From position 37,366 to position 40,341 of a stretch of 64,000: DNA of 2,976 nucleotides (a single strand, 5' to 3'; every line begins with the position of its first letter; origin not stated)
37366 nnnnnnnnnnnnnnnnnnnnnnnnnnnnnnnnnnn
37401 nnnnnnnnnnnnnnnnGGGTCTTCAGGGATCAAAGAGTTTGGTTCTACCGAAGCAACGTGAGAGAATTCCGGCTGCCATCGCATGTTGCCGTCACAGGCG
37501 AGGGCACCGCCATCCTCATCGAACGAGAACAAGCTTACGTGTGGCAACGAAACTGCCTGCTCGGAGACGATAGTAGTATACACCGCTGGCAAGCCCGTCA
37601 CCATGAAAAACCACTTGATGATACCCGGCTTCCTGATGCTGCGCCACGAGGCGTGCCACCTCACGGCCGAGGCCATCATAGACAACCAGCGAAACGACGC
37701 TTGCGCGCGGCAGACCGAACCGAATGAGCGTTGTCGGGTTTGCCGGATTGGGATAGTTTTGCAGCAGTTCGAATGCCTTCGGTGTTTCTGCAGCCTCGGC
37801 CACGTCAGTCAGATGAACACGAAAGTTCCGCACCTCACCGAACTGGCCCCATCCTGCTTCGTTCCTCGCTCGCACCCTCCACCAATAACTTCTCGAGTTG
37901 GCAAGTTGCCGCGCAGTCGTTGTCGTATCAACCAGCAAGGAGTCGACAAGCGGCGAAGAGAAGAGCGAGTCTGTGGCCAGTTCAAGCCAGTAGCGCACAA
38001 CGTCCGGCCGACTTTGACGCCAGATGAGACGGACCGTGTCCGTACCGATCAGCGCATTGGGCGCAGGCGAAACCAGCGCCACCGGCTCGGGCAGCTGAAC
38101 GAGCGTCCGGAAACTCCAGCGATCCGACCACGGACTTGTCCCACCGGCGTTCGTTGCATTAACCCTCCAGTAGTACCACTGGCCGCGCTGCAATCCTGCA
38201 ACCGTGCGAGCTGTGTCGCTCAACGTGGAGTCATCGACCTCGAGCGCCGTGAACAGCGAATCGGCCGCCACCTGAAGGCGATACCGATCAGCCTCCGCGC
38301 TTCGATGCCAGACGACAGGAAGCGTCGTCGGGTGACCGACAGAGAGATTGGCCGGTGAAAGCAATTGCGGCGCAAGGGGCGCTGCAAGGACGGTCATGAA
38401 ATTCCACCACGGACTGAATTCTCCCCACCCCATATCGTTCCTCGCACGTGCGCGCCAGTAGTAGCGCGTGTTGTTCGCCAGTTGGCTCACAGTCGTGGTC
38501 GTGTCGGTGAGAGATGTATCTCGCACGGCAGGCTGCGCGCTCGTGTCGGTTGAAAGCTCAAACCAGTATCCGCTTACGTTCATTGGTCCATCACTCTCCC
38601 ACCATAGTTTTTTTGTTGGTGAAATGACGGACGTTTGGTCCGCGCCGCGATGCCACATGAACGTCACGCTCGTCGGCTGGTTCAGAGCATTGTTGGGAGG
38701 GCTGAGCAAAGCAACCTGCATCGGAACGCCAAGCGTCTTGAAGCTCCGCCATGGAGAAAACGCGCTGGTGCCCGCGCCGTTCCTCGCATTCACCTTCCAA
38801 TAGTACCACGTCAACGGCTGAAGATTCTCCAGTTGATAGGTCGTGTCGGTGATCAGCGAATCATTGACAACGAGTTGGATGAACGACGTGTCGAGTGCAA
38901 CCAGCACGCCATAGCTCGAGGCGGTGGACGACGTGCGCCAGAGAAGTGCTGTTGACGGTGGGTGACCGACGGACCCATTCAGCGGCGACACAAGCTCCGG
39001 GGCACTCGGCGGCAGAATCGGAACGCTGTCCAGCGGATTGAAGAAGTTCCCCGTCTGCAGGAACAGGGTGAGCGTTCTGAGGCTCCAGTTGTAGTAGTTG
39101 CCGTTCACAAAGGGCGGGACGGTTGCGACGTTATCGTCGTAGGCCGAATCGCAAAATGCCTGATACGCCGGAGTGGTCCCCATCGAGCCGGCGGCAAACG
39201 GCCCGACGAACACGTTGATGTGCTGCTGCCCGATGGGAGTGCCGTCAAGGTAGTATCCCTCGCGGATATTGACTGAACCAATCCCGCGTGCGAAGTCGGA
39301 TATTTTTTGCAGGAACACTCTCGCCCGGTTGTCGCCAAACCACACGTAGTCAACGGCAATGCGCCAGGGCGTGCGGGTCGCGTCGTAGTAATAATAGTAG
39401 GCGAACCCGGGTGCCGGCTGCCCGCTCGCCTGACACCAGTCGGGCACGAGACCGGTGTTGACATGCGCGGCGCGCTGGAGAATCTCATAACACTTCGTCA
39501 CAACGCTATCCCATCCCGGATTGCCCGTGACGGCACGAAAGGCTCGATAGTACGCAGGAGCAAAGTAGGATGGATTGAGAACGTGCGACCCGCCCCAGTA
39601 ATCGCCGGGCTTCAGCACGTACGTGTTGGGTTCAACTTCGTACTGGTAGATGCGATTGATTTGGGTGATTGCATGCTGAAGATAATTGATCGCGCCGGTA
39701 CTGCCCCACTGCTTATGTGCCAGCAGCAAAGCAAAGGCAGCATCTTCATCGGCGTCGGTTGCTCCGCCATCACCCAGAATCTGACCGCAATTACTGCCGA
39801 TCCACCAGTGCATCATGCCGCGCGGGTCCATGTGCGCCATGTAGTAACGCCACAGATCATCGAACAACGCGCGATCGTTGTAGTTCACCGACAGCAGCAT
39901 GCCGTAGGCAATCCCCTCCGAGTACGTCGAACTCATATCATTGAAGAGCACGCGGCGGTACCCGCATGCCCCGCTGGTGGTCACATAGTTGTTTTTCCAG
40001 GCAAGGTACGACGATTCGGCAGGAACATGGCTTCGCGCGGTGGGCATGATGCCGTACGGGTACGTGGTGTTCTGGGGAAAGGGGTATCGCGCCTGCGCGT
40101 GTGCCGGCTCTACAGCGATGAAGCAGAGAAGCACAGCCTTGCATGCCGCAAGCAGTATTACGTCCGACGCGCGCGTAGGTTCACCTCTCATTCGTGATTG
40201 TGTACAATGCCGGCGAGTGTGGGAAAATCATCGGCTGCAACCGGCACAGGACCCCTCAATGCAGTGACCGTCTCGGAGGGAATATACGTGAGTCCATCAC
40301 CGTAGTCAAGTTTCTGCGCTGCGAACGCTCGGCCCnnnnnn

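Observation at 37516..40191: Two ~65-70% identical GH8 paralogs with divergent accessory architectures (BNR propeller fusion vs FN3 repeats + T9SS sorting domain)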

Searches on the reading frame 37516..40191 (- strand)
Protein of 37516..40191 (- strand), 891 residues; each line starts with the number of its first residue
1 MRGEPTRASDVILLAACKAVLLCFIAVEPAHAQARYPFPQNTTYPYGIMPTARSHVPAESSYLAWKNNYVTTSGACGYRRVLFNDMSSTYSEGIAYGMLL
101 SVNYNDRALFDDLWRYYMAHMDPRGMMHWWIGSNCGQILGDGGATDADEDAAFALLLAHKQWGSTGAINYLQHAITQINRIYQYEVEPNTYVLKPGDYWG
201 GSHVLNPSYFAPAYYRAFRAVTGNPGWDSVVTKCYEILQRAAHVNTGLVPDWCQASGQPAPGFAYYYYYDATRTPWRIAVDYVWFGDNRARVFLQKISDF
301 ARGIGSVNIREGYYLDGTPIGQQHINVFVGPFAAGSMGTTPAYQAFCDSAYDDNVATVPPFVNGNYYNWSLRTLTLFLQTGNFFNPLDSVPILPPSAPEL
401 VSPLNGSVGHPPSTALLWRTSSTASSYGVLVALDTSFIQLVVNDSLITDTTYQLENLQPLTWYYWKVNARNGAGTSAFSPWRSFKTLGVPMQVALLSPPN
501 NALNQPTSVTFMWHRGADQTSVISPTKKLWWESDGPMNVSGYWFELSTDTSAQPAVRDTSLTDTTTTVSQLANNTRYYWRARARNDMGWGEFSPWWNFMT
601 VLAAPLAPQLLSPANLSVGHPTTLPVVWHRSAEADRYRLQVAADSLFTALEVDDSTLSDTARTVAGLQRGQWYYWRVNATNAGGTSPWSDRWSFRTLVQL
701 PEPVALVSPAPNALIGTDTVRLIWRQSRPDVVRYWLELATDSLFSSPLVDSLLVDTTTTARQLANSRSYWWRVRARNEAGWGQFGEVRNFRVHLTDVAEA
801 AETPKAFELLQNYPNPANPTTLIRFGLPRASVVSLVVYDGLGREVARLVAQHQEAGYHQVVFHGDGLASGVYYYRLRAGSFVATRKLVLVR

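Call 4: search_protein_families(library=pfam, proteins=[window:37516-40191:-], max_evalue=0.01)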
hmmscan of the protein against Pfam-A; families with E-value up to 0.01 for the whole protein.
window:37516-40191:- (891 aa): 9 families
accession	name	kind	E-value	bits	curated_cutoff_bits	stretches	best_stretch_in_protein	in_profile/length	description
PF01270.23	Glyco_hydro_8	-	7.7e-68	229.5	24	1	38-379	3-339/341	Glycosyl hydrolases family 8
PF00041.27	fn3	-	7.5e-22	77.8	25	3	613-691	3-80/84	Fibronectin type III domain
PF16656.11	Pur_ac_phosph_N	-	2.3e-15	57.4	30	3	503-600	8-93/93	Purple acid Phosphatase, N-terminal domain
PF25788.1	Ig_Rha78A_N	-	2e-12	47.7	27.4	2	423-486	34-101/105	Rha78A-like, N-terminal immunoglobulin domain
PF25059.1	FN3_DSCAM-DSCAML_C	-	1.6e-11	44.8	39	1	447-477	42-72/89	DSCAM/DSCAML C-terminal Fn3-like domain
PF24489.1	Ig_J_second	-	2.6e-08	34.3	27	0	759-788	61-90/105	Tip attachment protein J second Ig-like domain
PF16655.11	PhoD_N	-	1.9e-07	31.9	30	0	626-688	14-85/90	PhoD-like phosphatase, N-terminal domain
PF18962.6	Por_Secre_tail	-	5e-05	23.9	27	1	813-888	2-74/75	Secretion system C-terminal sorting domain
PF13860.13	FlgD_ig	-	0.00044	20.6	27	1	829-878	21-75/79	FlgD Ig-like domain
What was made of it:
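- On T9SS type A cargo: The Pfam version falls below its cutoff (23.9 vs 27, call 4).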

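Call 16: search_protein_families(library=ncbifam, proteins=[window:37516-40191:-], max_evalue=0.01)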
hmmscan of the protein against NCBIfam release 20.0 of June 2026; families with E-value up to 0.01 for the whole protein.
window:37516-40191:- (891 aa): 4 families
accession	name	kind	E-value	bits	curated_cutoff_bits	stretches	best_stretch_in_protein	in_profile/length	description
NF008305.0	PRK11097.1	equivalog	8.3e-17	61.1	299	1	61-256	28-229/378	cellulose synthase complex periplasmic endoglucanase BcsZ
TIGR04183.1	Por_Secre_tail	domain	7e-09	35.6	23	1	813-889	2-71/72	T9SS type A sorting domain-containing protein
NF052323.1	T9SSA_dep_M6i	equivalog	4.1e-07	28.3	600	1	769-879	912-1027/1043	T9SS-dependent M6-like inactivated metalloprotease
NF038113.1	T9SSA_dep_M36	equivalog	0.00012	20.3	885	1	806-889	790-868/869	T9SS-dependent M36 family metallopeptidase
